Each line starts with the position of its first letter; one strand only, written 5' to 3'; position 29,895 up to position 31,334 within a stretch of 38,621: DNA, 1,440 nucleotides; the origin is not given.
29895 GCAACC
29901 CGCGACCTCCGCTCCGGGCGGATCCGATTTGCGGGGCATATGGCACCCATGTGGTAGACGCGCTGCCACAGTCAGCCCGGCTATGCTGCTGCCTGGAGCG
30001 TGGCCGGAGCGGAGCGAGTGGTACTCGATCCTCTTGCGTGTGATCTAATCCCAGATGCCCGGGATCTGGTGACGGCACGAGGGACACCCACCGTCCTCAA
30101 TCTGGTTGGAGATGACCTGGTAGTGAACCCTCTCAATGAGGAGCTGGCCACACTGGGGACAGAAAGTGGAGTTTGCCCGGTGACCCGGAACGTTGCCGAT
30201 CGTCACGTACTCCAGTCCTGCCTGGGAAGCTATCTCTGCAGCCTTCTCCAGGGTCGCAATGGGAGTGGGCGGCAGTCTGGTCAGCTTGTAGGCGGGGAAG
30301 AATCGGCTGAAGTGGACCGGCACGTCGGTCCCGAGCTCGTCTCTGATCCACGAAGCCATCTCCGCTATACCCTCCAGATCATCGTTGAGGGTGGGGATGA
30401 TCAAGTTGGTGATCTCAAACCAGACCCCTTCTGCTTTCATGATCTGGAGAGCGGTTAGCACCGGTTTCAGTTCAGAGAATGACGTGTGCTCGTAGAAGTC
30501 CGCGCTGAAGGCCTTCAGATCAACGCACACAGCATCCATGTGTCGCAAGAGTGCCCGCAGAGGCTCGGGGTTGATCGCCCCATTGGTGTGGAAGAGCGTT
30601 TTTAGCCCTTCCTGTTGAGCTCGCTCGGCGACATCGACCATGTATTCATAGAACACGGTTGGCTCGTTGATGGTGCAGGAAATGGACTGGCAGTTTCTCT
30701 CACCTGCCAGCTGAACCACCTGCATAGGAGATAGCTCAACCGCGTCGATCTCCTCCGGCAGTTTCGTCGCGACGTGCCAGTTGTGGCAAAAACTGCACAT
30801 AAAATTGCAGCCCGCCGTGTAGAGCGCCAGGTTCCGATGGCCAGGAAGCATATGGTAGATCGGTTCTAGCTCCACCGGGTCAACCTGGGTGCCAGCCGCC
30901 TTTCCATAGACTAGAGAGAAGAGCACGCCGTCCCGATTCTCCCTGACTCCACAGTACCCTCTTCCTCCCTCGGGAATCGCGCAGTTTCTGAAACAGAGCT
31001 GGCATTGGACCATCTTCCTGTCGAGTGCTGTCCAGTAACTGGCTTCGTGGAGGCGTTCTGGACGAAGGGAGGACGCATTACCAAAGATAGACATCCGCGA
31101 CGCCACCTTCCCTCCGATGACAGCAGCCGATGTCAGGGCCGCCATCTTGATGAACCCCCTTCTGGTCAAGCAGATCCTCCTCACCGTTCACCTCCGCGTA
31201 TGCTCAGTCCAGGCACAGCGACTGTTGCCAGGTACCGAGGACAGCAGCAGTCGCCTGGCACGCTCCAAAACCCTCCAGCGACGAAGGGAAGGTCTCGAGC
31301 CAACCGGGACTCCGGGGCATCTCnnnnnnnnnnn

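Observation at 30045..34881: Three-gene cassette: two Tat-tagged AmmeMemoRadiSam-type radical SAM paralogs flanking a membrane protein with a catalytically atypical spermidine-synthase fold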

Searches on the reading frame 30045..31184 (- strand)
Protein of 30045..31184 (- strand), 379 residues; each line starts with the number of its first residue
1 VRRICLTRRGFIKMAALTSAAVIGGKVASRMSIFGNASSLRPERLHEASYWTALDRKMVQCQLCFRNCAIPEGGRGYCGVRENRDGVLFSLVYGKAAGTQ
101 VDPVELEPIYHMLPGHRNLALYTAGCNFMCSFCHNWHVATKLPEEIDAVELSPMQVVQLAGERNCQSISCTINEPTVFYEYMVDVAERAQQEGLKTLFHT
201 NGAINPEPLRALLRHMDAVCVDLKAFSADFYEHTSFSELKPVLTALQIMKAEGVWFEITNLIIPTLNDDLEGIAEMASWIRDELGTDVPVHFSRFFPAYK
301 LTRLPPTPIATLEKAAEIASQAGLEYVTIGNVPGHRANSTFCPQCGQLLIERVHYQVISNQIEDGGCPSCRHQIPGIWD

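Call 3: search_protein_families(library=ncbifam, proteins=[window:30045-31184:-], max_evalue=0.01)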
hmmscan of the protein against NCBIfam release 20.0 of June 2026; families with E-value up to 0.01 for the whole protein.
window:30045-31184:- (379 aa): 25 families
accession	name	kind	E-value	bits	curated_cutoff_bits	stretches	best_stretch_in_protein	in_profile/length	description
TIGR04337.1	AmmeMemoSam_rS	hypoth_equivalog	8e-105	350.5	220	1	49-378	2-333/349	AmmeMemoRadiSam system radical SAM enzyme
TIGR04041.1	activase_YjjW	hypoth_equivalog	5.9e-19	68.5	250.2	2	173-299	117-242/276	YjjW family glycine radical enzyme activase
TIGR02495.1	NrdG2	equivalog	2.3e-18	66.2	131.15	1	114-283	14-183/193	anaerobic ribonucleoside-triphosphate reductase activating protein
TIGR02493.1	PFLA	equivalog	1.7e-14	53.8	231.75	1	114-281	14-184/235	pyruvate formate-lyase-activating protein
TIGR02494.1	PFLE_PFLC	subfamily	2.8e-10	39.9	174.35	1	174-288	133-247/293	glycyl-radical enzyme activating protein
NF048008.1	SfplDhtActHpfHKleb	equivalog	3.9e-08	32.9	500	1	168-288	130-250/308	(2S)-3-sulfopropanediol dehydratase activating enzyme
NF008356.0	PRK11145.1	equivalog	8.8e-08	31.7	375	1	114-282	19-190/246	pyruvate formate lyase 1-activating protein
NF048010.1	SfplDhtActHpsHDes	equivalog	9.8e-08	31.1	430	1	173-283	140-252/298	(2S)-3-sulfopropanediol dehydratase activating enzyme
TIGR04003.1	rSAM_BssD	equivalog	3.1e-07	29.8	496.45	1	172-280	135-244/314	[benzylsuccinate synthase]-activating enzyme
NF045574.1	sacti_mat_StsB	exception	3.9e-07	29.3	625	1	123-278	103-257/466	StsB family radical SAM/SPASM domain sactipeptide maturase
NF043069.1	T4HPD_activ_SAM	equivalog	5.8e-07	29.2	425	1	174-282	133-241/299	trans-4-hydroxy-L-proline dehydratase activase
TIGR03963.1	rSAM_QueE_Clost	equivalog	9.5e-06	25.4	260.1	1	123-240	26-139/219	putative 7-carboxy-7-deazaguanine synthase QueE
TIGR02666.1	moaA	equivalog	1.1e-05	24.5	284.05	1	123-282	17-182/336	GTP 3',8-cyclase MoaA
TIGR04317.1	W_rSAM_matur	equivalog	1.2e-05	24.6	380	1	123-250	11-137/349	tungsten cofactor oxidoreductase radical SAM maturase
NF038283.1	viperin_w_prok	equivalog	2e-05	23.9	180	1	123-222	9-113/281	viperin family antiviral radical SAM protein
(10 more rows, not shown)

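Call 4: search_protein_families(library=pfam, proteins=[window:30045-31184:-], max_evalue=0.01)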
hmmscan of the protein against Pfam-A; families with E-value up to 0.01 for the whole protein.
window:30045-31184:- (379 aa): 2 families
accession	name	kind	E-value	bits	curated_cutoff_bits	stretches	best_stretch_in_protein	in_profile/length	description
PF04055.27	Radical_SAM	-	4.9e-18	66.3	29.5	1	123-276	4-165/166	Radical SAM superfamily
PF13353.11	Fer4_12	-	0.00017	22.4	22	1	115-224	5-116/137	4Fe-4S single cluster domain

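Call 37: find_homologous_proteins(query=window:30045-31184:-, max_evalue=1e-30)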
Query window:30045-31184:- (379 aa): 6138 proteins with E <= 1e-30 among 8000 candidates; the best 120 are listed.
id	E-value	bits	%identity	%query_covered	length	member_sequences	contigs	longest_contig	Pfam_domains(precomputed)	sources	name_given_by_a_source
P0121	1.5e-236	803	91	100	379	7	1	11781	PF04055.28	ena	-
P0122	2.4e-229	779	87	100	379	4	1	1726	PF04055.28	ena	-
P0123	1.7e-173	595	66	98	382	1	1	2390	PF04055.28,PF13353.12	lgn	-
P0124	2.1e-171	588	70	91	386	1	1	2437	PF04055.28,PF13353.12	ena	-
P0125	2.1e-163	562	69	90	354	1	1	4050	PF04055.28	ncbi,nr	ncbi:MAG: Pyruvate formate-lyase 1-activating enzyme [candidate division WS2 bacterium]|nr:Pyruvate 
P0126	3.2e-161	555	63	97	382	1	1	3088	PF04055.28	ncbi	-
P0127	8.6e-154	530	62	96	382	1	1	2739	PF04055.28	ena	-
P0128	1.2e-153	530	64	90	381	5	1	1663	PF04055.28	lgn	-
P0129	9.5e-153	527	63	97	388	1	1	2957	PF04055.28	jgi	-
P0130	1.1e-152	527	61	98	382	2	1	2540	PF04055.28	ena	-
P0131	4.5e-152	525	59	100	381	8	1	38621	PF04055.28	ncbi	-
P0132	1.1e-151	523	60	98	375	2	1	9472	PF04055.28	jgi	-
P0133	1.7e-150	519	62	97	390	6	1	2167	PF04055.28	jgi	-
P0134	4.4e-150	518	60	98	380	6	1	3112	PF04055.28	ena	-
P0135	4.6e-150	518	62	97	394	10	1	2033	PF04055.28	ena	-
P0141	3.2e-149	515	59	98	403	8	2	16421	PF04055.28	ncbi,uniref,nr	ncbi:pyruvate formate lyase activating enzyme [Candidatus Hakubella thermalkaliphila]|uniref:Pyruvat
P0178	4.8e-140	485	61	87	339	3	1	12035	PF04055.28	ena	-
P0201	1.5e-136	473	56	98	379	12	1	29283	PF04055.28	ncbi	ncbi:MAG: AmmeMemoRadiSam system radical SAM enzyme [Candidatus Bathyarchaeia archaeon]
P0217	7.1e-135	468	60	87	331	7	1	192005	PF04055.28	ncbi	ncbi:MAG: AmmeMemoRadiSam system radical SAM enzyme [Candidatus Atribacteria bacterium]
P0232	2.7e-132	459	56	89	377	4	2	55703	PF04055.28,PF13353.12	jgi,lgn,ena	-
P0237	1.4e-131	457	52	99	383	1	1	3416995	PF04055.28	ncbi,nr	ncbi:MAG: AmmeMemoRadiSam system radical SAM enzyme [Deltaproteobacteria bacterium]|nr:MAG: AmmeMemo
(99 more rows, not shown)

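Call 51: find_encoding_contigs(protein=P0237, flank=7000, max_places=2)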
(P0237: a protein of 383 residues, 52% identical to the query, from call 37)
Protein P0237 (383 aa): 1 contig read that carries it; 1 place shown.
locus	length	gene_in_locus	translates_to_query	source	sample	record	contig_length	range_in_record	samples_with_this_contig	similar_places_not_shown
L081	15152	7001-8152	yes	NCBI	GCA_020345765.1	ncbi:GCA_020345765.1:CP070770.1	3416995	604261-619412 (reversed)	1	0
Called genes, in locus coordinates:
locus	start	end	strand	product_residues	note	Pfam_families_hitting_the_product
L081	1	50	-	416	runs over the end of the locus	PF04932:Wzy_C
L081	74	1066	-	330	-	PF13524:Glyco_trans_1_2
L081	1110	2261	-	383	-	PF13439:Glyco_transf_4, PF13579:Glyco_trans_4_4, PF20706:GT4-conflict, PF00534:Glycos_transf_1, PF13692:Glyco_trans_1_4, PF13524:Glyco_trans_1_2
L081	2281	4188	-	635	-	PF11893:DUF3413, PF00884:Sulfatase, PF01663:Phosphodiest (faint)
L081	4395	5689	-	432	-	PF01266:DAO (weak), PF01593:Amino_oxidase, PF13450:NAD_binding_8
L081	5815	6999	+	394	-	PF00108:Thiolase_N, PF02803:Thiolase_C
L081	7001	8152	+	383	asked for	PF04055:Radical_SAM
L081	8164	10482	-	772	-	PF01564:Spermine_synth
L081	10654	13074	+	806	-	PF01839:FG-GAP (faint), PF13287:Fn3_assoc, PF13290:CHB_HEX_C_1, PF13287:Fn3_assoc, PF13290:CHB_HEX_C_1, PF13517:FG-GAP_3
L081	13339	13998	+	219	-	-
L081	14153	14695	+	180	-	-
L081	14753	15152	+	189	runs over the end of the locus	-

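Call 52: find_encoding_contigs(protein=P0201, flank=7000, max_places=2)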
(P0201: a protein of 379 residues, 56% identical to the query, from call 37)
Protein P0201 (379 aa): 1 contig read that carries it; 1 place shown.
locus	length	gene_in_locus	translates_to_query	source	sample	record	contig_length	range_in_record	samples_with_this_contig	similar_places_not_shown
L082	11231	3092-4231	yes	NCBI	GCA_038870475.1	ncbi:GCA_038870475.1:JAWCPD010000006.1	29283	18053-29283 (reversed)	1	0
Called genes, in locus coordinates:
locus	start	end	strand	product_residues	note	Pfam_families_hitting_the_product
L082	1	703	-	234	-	PF04055:Radical_SAM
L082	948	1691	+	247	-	PF01145:Band_7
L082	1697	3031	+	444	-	PF25145:NfeD1b_N, PF24961:NfeD_membrane, PF01957:NfeD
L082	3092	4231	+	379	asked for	PF04055:Radical_SAM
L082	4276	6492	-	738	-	PF01564:Spermine_synth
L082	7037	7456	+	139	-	PF01850:PIN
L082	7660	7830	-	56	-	-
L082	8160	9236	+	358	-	PF01008:IF-2B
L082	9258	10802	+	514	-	PF02885:Glycos_trans_3N, PF00591:Glycos_transf_3, PF07831:PYNP_C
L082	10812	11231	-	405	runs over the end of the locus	PF02788:RuBisCO_large_N, PF00016:RuBisCO_large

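Call 53: find_encoding_contigs(protein=P0141, flank=7000, max_places=2)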
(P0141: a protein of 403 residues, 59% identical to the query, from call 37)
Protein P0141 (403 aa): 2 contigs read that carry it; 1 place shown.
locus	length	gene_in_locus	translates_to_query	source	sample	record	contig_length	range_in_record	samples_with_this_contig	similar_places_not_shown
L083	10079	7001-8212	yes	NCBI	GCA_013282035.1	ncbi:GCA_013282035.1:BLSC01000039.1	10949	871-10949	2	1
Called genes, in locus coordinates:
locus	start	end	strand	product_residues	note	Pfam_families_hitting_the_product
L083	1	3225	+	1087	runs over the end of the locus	PF00580:UvrD-helicase, PF01443:Viral_helicase1 (faint), PF13245:AAA_19, PF13604:AAA_30 (faint), PF13361:UvrD_C, PF13538:UvrD_C_2 (faint), PF12705:PDDEXK_1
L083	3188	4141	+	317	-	PF12801:Fer4_5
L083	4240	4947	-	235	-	PF07314:Lit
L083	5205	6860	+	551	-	PF00920:ILVD_EDD_N, PF24877:ILV_EDD_C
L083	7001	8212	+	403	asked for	PF04055:Radical_SAM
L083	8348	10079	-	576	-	PF01564:Spermine_synth, PF08242:Methyltransf_12, PF13649:Methyltransf_25 (faint)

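Call 54: find_encoding_contigs(protein=P0217, flank=7000, max_places=2)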
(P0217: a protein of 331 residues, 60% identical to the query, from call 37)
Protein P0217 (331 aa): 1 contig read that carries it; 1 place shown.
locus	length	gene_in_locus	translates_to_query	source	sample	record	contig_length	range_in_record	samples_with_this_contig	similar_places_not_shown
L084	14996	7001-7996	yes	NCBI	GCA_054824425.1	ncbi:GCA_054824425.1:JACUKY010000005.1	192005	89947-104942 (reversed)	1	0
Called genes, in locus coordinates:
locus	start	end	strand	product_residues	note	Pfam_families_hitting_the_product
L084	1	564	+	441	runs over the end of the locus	PF00483:NTP_transferase, PF12804:NTP_transf_3, PF01066:CDP-OH_P_transf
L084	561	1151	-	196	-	PF03167:UDG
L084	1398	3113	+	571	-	PF14716:HHH_8, PF14520:HHH_5, PF14792:DNA_pol_B_palm (weak), PF14791:DNA_pol_B_thumb, PF02811:PHP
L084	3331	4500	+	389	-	PF04055:Radical_SAM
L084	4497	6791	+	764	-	PF01564:Spermine_synth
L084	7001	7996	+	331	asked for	PF04055:Radical_SAM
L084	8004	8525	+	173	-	PF12801:Fer4_5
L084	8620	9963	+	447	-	PF10114:PocR, PF00165:HTH_AraC (weak), PF12833:HTH_18, PF00165:HTH_AraC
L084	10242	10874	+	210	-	PF02607:B12-binding_2, PF02310:B12-binding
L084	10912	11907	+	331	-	PF01208:URO-D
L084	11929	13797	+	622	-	PF00111:Fer2, PF17650:RACo_linker, PF17651:Raco_middle, PF14574:RACo_C_ter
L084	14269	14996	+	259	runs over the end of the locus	PF09339:HTH_IclR, PF01978:TrmB (faint), PF01614:IclR_C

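Call 55: find_encoding_contigs(protein=P0178, flank=7000, max_places=2)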
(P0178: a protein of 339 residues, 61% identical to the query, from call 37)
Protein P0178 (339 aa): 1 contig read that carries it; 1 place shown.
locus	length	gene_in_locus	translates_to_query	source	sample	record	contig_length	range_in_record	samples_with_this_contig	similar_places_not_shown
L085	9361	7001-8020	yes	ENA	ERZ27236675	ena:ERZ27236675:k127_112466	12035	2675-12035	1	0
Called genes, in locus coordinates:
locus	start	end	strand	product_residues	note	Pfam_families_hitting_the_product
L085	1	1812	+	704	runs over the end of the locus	PF02629:CoA_binding, PF13380:CoA_binding_2, PF13607:Succ_CoA_lig, PF19045:Ligase_CoA_2, PF13549:ATP-grasp_5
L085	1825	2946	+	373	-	PF00180:Iso_dh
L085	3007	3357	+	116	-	PF10057:MpsC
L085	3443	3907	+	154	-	-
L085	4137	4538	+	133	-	PF01957:NfeD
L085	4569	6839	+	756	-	PF01564:Spermine_synth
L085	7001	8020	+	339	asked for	PF04055:Radical_SAM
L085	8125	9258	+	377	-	PF13353:Fer4_12 (faint), PF04055:Radical_SAM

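Call 56: find_encoding_contigs(protein=P0232, flank=7000, max_places=2)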
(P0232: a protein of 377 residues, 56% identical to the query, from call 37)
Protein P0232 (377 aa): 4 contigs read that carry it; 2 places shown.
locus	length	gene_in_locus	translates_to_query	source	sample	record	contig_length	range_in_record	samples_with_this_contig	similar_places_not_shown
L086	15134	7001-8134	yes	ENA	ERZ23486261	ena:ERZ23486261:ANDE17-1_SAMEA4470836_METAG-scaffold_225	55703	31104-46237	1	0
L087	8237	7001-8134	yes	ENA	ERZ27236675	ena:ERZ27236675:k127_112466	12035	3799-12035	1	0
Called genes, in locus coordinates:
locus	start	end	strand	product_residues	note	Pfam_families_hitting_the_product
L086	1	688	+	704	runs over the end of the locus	PF02629:CoA_binding, PF13380:CoA_binding_2, PF13607:Succ_CoA_lig, PF19045:Ligase_CoA_2, PF13549:ATP-grasp_5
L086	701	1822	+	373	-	PF00180:Iso_dh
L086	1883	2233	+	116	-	PF10057:MpsC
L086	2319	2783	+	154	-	-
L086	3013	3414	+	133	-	PF01957:NfeD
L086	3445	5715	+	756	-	PF01564:Spermine_synth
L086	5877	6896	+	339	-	PF04055:Radical_SAM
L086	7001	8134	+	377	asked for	PF13353:Fer4_12 (faint), PF04055:Radical_SAM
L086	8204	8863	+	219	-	PF27149:YdjY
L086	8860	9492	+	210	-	PF13523:Acetyltransf_8 (faint), PF00583:Acetyltransf_1, PF08445:FR47 (weak), PF13508:Acetyltransf_7, PF13673:Acetyltransf_10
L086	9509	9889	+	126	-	PF02683:DsbD_TM, PF13386:DsbD_2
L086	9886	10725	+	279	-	-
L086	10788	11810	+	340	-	PF12801:Fer4_5 (weak), PF12838:Fer4_7 (faint), PF13237:Fer4_10, PF13187:Fer4_9 (weak)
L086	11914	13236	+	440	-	PF06050:HGD-D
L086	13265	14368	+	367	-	PF13200:DUF4015 (weak)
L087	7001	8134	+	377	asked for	PF13353:Fer4_12 (faint), PF04055:Radical_SAM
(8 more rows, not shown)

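Call 61: search_solved_structures(query=window:30045-31184:-, max_evalue=0.001)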
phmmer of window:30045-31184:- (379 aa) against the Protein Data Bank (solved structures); distinct sequences matched with E-value up to 0.001: 2.
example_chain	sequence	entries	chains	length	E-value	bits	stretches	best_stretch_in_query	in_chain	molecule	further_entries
8fo0_A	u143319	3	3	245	1.9e-05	27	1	114-283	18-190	Pyruvate formate-lyase 1-activating enzyme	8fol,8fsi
3c8f_A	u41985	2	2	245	4.2e-05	25.9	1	114-283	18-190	Pyruvate formate-lyase 1-activating enzyme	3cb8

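Call 81: predict_structure(alignment_id=A2)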
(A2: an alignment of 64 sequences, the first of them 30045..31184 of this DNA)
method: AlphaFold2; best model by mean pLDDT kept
length: 379 residues; sequences in the alignment: 64
mean_pLDDT: 91.1   pTM: 0.84
mean pLDDT of the five models: 91.1, 90.1, 90.0, 89.1, 89.0
residues with pLDDT >= 90: 288; 70-90: 61; 50-70: 21; < 50: 9
segments of 3 or more residues with pLDDT < 50: 34-39
pLDDT, mean of each block of 10 residues (from residue 1): 67 90 79 47 82 98 95 96 98 96 95 97 91 89 93 98 98 92 98 97 94 98 78 69 94 97 91 96 97 87 91 98 97 95 98 96 96 94
secondary structure, 60 per line:
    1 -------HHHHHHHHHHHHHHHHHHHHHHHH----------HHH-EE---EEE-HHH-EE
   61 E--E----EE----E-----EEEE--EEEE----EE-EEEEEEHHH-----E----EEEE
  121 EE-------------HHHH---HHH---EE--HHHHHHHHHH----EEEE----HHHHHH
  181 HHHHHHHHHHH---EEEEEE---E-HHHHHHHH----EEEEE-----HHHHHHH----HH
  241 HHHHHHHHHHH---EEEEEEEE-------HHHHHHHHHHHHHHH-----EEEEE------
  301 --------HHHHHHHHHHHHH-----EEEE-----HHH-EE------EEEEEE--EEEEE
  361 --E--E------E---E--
elements in order: H8-31 E51-53 E59-61 E81-84 E87-90 E98-103 E117-122 H136-139 H153-162 E167-170 H175-191 E195-200 H206-213 E218-222 H228-234 H239-251 E255-262 H270-284 E290-294 H309-321 E327-330 E348-353 E356-360
